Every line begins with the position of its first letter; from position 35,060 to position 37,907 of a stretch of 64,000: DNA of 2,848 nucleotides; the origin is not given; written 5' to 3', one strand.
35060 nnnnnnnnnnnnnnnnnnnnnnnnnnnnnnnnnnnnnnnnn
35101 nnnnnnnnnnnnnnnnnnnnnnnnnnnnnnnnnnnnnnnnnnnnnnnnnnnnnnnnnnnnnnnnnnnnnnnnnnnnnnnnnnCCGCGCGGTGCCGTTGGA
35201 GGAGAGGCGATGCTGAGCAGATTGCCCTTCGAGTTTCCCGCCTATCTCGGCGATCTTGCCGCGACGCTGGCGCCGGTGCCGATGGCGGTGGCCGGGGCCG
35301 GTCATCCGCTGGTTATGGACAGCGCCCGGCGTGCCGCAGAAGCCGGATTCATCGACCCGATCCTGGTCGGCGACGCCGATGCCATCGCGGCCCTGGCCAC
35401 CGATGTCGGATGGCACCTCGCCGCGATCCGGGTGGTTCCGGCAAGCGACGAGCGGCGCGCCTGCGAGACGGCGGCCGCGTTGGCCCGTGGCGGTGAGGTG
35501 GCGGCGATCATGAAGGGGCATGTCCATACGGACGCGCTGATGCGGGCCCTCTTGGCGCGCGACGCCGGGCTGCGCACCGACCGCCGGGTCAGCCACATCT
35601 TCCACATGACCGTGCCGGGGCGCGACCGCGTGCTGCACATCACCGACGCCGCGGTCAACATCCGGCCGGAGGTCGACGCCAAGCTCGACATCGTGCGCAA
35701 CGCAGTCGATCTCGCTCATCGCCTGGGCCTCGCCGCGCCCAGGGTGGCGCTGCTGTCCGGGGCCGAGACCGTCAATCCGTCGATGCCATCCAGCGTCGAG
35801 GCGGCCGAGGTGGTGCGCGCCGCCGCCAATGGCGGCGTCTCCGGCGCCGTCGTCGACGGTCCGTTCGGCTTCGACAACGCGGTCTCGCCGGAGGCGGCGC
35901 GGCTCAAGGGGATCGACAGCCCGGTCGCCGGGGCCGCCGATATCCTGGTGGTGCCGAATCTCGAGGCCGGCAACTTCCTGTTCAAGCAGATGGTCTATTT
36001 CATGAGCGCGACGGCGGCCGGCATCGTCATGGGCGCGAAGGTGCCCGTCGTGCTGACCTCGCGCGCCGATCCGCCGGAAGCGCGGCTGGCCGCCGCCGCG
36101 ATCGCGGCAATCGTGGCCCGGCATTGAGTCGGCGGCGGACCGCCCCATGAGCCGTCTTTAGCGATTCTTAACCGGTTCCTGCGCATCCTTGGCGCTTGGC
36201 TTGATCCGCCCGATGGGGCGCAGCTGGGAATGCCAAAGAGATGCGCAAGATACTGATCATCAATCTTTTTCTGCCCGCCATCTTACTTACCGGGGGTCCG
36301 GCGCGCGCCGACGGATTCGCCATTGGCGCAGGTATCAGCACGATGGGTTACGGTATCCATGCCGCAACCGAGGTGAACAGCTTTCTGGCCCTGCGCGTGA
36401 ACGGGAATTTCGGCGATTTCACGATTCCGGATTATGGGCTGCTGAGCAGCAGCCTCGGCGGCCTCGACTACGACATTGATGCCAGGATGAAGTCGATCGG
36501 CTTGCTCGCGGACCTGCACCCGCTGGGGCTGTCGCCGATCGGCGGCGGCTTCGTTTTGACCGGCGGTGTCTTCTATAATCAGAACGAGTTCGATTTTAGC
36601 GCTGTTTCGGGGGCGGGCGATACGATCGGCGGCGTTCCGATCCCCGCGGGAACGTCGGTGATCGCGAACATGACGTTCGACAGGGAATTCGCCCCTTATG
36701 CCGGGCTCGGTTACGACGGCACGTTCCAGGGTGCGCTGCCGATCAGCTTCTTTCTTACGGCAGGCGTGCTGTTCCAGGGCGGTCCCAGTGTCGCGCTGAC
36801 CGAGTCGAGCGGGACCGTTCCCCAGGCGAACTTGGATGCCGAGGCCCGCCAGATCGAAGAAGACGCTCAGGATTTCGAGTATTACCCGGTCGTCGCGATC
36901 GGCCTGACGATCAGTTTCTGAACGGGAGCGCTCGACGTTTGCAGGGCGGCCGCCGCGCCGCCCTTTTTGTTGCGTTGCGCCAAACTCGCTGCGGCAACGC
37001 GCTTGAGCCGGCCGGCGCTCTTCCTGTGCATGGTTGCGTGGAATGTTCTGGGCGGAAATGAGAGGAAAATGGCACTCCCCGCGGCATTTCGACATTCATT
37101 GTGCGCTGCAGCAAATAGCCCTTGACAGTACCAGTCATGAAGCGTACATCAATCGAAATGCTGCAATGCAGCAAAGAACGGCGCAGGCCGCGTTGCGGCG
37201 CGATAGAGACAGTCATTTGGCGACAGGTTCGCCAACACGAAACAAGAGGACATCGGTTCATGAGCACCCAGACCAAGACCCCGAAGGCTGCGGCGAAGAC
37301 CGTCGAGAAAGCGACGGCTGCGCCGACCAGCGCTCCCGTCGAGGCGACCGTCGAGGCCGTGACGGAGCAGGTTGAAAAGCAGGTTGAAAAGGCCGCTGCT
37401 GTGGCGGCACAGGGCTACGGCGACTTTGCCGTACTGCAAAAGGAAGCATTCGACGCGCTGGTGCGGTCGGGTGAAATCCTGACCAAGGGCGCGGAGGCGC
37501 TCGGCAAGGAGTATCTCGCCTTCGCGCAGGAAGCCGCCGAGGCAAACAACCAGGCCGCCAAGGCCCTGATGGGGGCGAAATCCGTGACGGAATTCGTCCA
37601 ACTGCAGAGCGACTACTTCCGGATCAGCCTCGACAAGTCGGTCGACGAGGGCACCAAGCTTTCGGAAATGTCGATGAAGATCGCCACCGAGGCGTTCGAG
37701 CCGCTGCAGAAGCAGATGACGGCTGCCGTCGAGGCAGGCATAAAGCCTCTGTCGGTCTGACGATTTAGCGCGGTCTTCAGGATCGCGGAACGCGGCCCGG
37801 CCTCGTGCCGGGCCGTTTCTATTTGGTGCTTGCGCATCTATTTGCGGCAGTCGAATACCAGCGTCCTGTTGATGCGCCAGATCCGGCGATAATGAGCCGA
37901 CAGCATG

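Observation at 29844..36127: Aconitase-X (DUF521/DUF126) hydro-lyase pair wedged between xsc and pta, behind a TauR-like MocR regulator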

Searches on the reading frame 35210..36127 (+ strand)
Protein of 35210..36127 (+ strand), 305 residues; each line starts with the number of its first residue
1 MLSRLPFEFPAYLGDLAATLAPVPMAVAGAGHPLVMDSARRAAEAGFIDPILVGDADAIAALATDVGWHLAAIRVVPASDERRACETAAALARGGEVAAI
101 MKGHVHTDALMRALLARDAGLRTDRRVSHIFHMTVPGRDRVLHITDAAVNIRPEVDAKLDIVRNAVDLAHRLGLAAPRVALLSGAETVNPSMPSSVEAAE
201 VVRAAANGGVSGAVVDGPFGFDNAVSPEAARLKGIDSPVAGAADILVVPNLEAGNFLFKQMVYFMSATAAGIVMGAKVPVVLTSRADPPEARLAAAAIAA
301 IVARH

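Call 3: search_protein_families(library=pfam, proteins=[window:35210-36127:+])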
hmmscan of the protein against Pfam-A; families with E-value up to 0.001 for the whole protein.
window:35210-36127:+ (305 aa): 1 family
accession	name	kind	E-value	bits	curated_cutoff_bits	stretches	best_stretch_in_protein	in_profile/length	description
PF01515.24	PTA_PTB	-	3.7e-42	145.3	24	1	86-300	106-319/319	Phosphate acetyl/butaryl transferase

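Call 4: search_protein_families(library=ncbifam, proteins=[window:35210-36127:+])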
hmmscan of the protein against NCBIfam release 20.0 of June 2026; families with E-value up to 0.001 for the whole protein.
window:35210-36127:+ (305 aa): 10 families
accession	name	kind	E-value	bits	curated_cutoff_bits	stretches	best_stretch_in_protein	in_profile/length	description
NF006045.0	PRK08190.1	subfamily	7.7e-108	361.3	282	1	16-304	170-458/467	bifunctional enoyl-CoA hydratase/phosphate acetyltransferase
NF008852.0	PRK11890.1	subfamily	1.1e-101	340.1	413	1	16-304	16-304/315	phosphate acetyltransferase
NF004472.0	PRK05805.1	subfamily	1.7e-86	290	399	1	25-304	20-299/302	phosphate butyryltransferase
TIGR02706.1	P_butyryltrans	equivalog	8.6e-84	281.1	410.5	1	25-303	16-294/294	phosphate butyryltransferase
NF005837.0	PRK07742.1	equivalog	2.2e-75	253.8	409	1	17-303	10-297/299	phosphate butyryltransferase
TIGR02709.1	branched_ptb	equivalog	7.2e-45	153.7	475.15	1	56-295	33-264/271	branched-chain phosphotransacylase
NF007233.1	PRK09653.1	subfamily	4.4e-24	85.6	310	1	88-300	106-316/319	phosphotransacetylase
TIGR00651.1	pta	equivalog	5e-20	72.2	311.2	1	87-285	92-289/304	phosphate acetyltransferase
NF004167.0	PRK05632.1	equivalog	3.7e-18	65.5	418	1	127-280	530-680/708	phosphate acetyltransferase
NF009501.0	PRK12861.1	subfamily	1.9e-07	29.5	1178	1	119-286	577-744/764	NADP-dependent malic enzyme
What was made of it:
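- On Taurine/sulfoacetaldehyde dissimilation cluster (TauR regulon): The PTA_PTB protein at 35210-36127 (calls 3, 4).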

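Call 67: find_related_loci(query=window:35210-36124:+, collection=metagenome_contigs, flank=9000)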
Query window:35210-36124:+ (305 aa) in metagenome_contigs; peptide patterns used: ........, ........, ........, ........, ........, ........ (x = any residue, [..] = any of these).
299 stretches matched a pattern; 221 encode a relative of the query (tblastn E <= 1e-3); the best 80 are kept; 80 distinct loci.
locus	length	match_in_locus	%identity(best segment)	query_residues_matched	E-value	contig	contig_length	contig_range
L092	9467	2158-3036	90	1-293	4e-169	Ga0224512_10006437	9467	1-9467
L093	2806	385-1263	86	1-293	7e-171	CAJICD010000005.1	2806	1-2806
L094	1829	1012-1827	87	1-272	5e-167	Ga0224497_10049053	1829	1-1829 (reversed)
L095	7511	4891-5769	81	1-293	4e-147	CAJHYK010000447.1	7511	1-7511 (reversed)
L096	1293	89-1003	79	1-305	2e-153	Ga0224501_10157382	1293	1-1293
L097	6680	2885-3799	79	1-305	4e-139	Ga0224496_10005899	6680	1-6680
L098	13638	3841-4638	83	1-293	7e-139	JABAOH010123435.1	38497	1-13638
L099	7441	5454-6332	78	1-293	1e-137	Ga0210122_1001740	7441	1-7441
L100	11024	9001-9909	70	1-303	7e-135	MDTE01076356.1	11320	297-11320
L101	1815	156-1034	78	1-293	2e-144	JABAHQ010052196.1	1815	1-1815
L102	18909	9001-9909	72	1-303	2e-133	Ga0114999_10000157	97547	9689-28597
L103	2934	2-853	77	10-293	3e-138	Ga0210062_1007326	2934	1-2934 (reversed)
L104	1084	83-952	70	1-293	4e-143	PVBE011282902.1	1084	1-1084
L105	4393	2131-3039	67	1-303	2e-129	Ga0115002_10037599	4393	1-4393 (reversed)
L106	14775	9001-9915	67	1-305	3e-126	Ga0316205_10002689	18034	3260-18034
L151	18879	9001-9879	65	1-293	3e-111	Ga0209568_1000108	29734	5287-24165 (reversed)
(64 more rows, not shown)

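Call 70: search_protein_families(library=ncbifam, proteins=[L151:17054-17884:-, L151:16332-17054:-, L151:15635-16297:-, L151:14902-15642:-, L151:11672-13987:-, L151:2286-3593:-, L151:1568-2266:-, L151:915-1577:-, L151:14030-15184:-, L151:9921-10460:+], max_evalue=0.000001)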
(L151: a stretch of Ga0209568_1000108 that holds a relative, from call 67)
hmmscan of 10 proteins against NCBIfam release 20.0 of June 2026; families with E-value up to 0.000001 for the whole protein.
L151:17054-17884:- (277 aa): 0 families

L151:16332-17054:- (241 aa): 12 families
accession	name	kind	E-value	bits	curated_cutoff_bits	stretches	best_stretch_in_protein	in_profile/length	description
NF004616.0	PRK05950.1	subfamily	7.2e-58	195.5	228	1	7-229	9-231/238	succinate dehydrogenase iron-sulfur subunit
TIGR00384.1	dhsB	subfamily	2.9e-57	193.7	88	1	16-228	10-222/222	succinate dehydrogenase and fumarate reductase iron-sulfur protein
NF009226.0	PRK12576.1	equivalog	1.3e-56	192.3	344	1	5-229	11-235/317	succinate dehydrogenase/fumarate reductase iron-sulfur subunit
NF009051.0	PRK12385.1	equivalog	4.6e-47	160.5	333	1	3-228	4-229/244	succinate dehydrogenase/fumarate reductase iron-sulfur subunit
NF010071.0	PRK13552.1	equivalog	2.4e-41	141.6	264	1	16-234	19-238/241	fumarate reductase iron-sulfur subunit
NF009227.0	PRK12577.1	equivalog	1.2e-39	136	349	1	15-229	13-236/330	succinate dehydrogenase/fumarate reductase iron-sulfur subunit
NF004898.0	PRK06259.1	equivalog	5.5e-38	130.8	385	1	5-224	3-209/488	fumarate reductase (CoM/CoB) subunit TfrB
NF009225.0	PRK12575.1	subfamily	2.4e-36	125.4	443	1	14-228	16-227/235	succinate dehydrogenase/fumarate reductase iron-sulfur subunit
NF009052.0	PRK12386.1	equivalog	1.3e-35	122.7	256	1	7-221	6-220/255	succinate dehydrogenase/fumarate reductase iron-sulfur subunit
NF006391.0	PRK08640.1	equivalog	4.4e-34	117.5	244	1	17-237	20-245/254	succinate dehydrogenase iron-sulfur subunit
NF042952.1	MFR_FeS_SdhB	equivalog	3.2e-27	95.4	600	1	7-228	2-228/320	8-methylmenaquinol:fumarate reductase iron-sulfur subunit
NF005746.0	PRK07570.1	subfamily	1.8e-20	73.3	243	1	6-237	3-246/250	succinate dehydrogenase/fumarate reductase iron-sulfur subunit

L151:15635-16297:- (221 aa): 1 family
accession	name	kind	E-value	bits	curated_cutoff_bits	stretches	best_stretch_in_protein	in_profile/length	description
TIGR02970.1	succ_dehyd_cytB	equivalog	2.2e-12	47.3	52.3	1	116-215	15-116/120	succinate dehydrogenase, cytochrome b556 subunit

L151:14902-15642:- (247 aa): 0 families

L151:11672-13987:- (772 aa): 29 families (the best 25 are shown)
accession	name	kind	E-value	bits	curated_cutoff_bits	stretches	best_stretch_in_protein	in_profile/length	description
NF004900.0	PRK06263.1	equivalog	7.8e-145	483.5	718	1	201-751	4-542/546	fumarate reductase (CoM/CoB) subunit TfrA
TIGR01812.1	sdhA_frdA_Gneg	subfamily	5.3e-121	404.9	567.3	1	206-763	1-564/568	succinate dehydrogenase or fumarate reductase, flavoprotein subunit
NF004724.0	PRK06069.1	subfamily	1.5e-105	353.6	826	1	202-764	3-574/577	succinate dehydrogenase/fumarate reductase flavoprotein subunit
NF005866.0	PRK07803.1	equivalog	1.2e-103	347.4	819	2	480-751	318-594/631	fumarate reductase/succinate dehydrogenase flavoprotein subunit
TIGR00551.1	nadB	equivalog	1.7e-101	340.4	452.75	1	204-728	2-489/489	L-aspartate oxidase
NF042982.1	MFR_Fp_SdhA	equivalog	1.5e-100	337.5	1100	1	204-759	47-605/612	8-methylmenaquinol:fumarate reductase flavoprotein subunit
NF006686.0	PRK09231.1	equivalog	7.4e-96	322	854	1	201-766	2-580/598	fumarate reductase (quinol) flavoprotein subunit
NF005867.0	PRK07804.1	equivalog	1.4e-94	317.3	639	1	202-753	16-541/548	L-aspartate oxidase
NF005636.0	PRK07395.1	subfamily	8.5e-94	314.8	723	1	200-741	8-545/560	L-aspartate oxidase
TIGR01816.1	sdhA_forward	equivalog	2.1e-93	313.5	727.35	1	205-739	3-549/584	succinate dehydrogenase flavoprotein subunit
TIGR01176.1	fum_red_Fp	equivalog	1.4e-89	301.3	932.7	1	202-766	1-578/580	fumarate reductase (quinol) flavoprotein subunit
NF005701.0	PRK07512.1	equivalog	3.3e-86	289.7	528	1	199-742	4-498/516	L-aspartate oxidase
NF005037.0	PRK06452.1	equivalog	9.5e-86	288.5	862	1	202-764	3-563/566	succinate dehydrogenase flavoprotein subunit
NF004613.0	PRK05945.1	equivalog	1.1e-85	288.4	824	1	204-764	3-572/575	succinate dehydrogenase/fumarate reductase flavoprotein subunit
NF006567.0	PRK09077.1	equivalog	8.8e-83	278.3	629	1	202-731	6-522/537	L-aspartate oxidase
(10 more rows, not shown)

L151:2286-3593:- (436 aa): 69 families (the best 25 are shown)
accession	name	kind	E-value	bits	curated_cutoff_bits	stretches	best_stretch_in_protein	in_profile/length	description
NF052567.1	OmAmTferAptACaul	equivalog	3.2e-183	609.3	500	1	8-435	2-430/431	omega-aminotransferase AptA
NF005682.0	PRK07480.1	subfamily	3.5e-115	385.3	510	1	4-435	14-451/459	aminotransferase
NF005102.0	PRK06541.1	equivalog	2e-112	376.1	574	1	5-435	14-455/460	aspartate aminotransferase family protein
NF004767.0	PRK06105.1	subfamily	6.1e-105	351.4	517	1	11-435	16-449/460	aminotransferase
NF005683.0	PRK07481.1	subfamily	9.2e-104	347.9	575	1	6-435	9-449/453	hypothetical protein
NF005447.0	PRK07036.1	equivalog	3.9e-101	339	618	1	20-435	30-454/468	aminotransferase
TIGR00508.1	bioA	equivalog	1.7e-99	333.3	405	1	12-432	2-417/419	adenosylmethionine--8-amino-7-oxononanoate transaminase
NF004625.0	PRK05965.1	subfamily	5.1e-91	305.7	729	1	23-435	27-447/460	hypothetical protein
NF004624.0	PRK05964.1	equivalog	2.9e-88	296.2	494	1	3-433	6-422/427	adenosylmethionine--8-amino-7-oxononanoate transaminase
NF005685.0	PRK07483.1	equivalog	4.4e-88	296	485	1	18-378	6-365/444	aspartate aminotransferase family protein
NF005812.0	PRK07678.1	subfamily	1.1e-86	291.2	488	1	23-378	28-380/451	aminotransferase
NF005375.0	PRK06917.1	equivalog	2.4e-84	283.6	535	1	27-435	17-438/448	aspartate aminotransferase family protein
NF005684.0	PRK07482.1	subfamily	1.3e-83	281.1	687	1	22-434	30-453/464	hypothetical protein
NF041821.1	daptide_amino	equivalog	3.6e-80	269.6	450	1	18-433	7-404/405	daptide-type RiPP biosynthesis aminotransferase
NF004718.0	PRK06062.1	subfamily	1.3e-78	264.6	472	1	23-434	37-447/454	hypothetical protein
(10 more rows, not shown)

L151:1568-2266:- (233 aa): 0 families

L151:915-1577:- (221 aa): 0 families

L151:14030-15184:- (385 aa): 6 families
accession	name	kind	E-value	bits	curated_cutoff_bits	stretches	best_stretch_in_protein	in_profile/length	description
NF004885.0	PRK06246.1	equivalog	1.6e-91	306.4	276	1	97-375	4-278/279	fumarate hydratase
TIGR00722.1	ttdA_fumA_fumB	subfamily_domain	5.4e-86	288.2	100.65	1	102-374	1-271/273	hydrolyase, tartrate alpha subunit/fumarate domain protein, Fe-S type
NF006084.0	PRK08230.1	equivalog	2.1e-53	181.3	365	1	113-376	25-287/303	L(+)-tartrate dehydratase subunit alpha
NF011920.0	PRK15391.1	subfamily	1.7e-16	59.7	1094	1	118-376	64-328/548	class I fumarate hydratase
NF011921.0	PRK15392.1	equivalog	5.1e-16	58.3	1060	1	131-376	76-327/550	class I fumarate hydratase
NF011919.0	PRK15390.1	equivalog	1.1e-14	53.6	1105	1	118-377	64-329/548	class I fumarate hydratase FumA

L151:9921-10460:+ (180 aa): 2 families
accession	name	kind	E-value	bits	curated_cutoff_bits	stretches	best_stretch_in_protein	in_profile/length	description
NF053874.1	persist_PA2171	equivalog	4.2e-09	36.4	190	1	42-170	14-145/157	PA2171 family ribosome-binding persister protein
NF008221.0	PRK10992.1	equivalog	4.6e-08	32.8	254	0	66-116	120-172/220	iron-sulfur cluster repair protein YtfE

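Call 79: search_protein_families(library=pfam, proteins=[L151:17054-17884:-], max_evalue=0.00001)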
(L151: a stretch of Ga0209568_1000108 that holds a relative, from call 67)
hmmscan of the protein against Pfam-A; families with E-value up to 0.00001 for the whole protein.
L151:17054-17884:- (277 aa): 2 families
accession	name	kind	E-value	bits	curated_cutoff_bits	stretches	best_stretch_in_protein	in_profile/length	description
PF13468.12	Glyoxalase_3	-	1.6e-31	110.2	25.1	1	5-189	1-171/176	Glyoxalase-like domain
PF00903.31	Glyoxalase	-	7.2e-07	30.1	20.6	1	5-109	2-94/121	Glyoxalase/Bleomycin resistance protein/Dioxygenase superfamily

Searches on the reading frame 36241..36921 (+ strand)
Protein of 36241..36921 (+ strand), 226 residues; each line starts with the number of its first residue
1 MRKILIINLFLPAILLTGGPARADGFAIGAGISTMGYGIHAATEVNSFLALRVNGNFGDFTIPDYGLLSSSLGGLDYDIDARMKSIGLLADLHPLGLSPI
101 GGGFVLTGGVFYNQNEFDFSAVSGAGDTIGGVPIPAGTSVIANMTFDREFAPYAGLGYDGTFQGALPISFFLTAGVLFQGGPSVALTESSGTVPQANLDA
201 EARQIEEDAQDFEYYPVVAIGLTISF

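Call 3: search_protein_families(library=pfam, proteins=[window:36241-36921:+])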
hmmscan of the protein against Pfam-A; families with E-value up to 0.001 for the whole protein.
window:36241-36921:+ (226 aa): 0 families

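Call 4: search_protein_families(library=ncbifam, proteins=[window:36241-36921:+])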
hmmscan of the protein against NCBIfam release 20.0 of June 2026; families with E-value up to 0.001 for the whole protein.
window:36241-36921:+ (226 aa): 1 family
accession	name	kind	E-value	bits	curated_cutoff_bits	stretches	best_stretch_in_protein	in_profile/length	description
NF038067.1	OMP_CarO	equivalog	4.3e-14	52.5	300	1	28-225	43-248/249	ornithine uptake porin CarO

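Call 63: search_protein_families(library=ncbifam, proteins=[window:36241-36918:+], max_evalue=1e-8)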
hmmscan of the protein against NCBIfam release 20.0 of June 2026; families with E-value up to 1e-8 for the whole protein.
window:36241-36918:+ (226 aa): 1 family
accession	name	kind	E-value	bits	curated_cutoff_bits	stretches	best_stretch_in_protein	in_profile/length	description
NF038067.1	OMP_CarO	equivalog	4.3e-14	52.5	300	1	28-225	43-248/249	ornithine uptake porin CarO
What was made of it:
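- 36241..36964 (+): Outer-membrane-protein gene (weak CarO-like match) plus the first strong terminator-like hairpin (36943-36964). This marks the downstream boundary of the unit. NCBIfam CarO, 52 bits, below the cutoff (calls 4, 63).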

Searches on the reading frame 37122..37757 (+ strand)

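Call 63: search_protein_families(library=ncbifam, proteins=[window:37122-37757:+], max_evalue=1e-8)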
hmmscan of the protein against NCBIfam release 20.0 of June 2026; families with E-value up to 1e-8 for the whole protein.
window:37122-37757:+ (212 aa): 2 families
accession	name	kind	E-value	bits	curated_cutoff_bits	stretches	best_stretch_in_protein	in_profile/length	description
TIGR01985.1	phasin_2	equivalog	9.8e-17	61.6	99.7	1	80-199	2-121/123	phasin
TIGR01841.1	phasin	subfamily_domain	2.7e-09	37.3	30.2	1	121-204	2-85/88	TIGR01841 family phasin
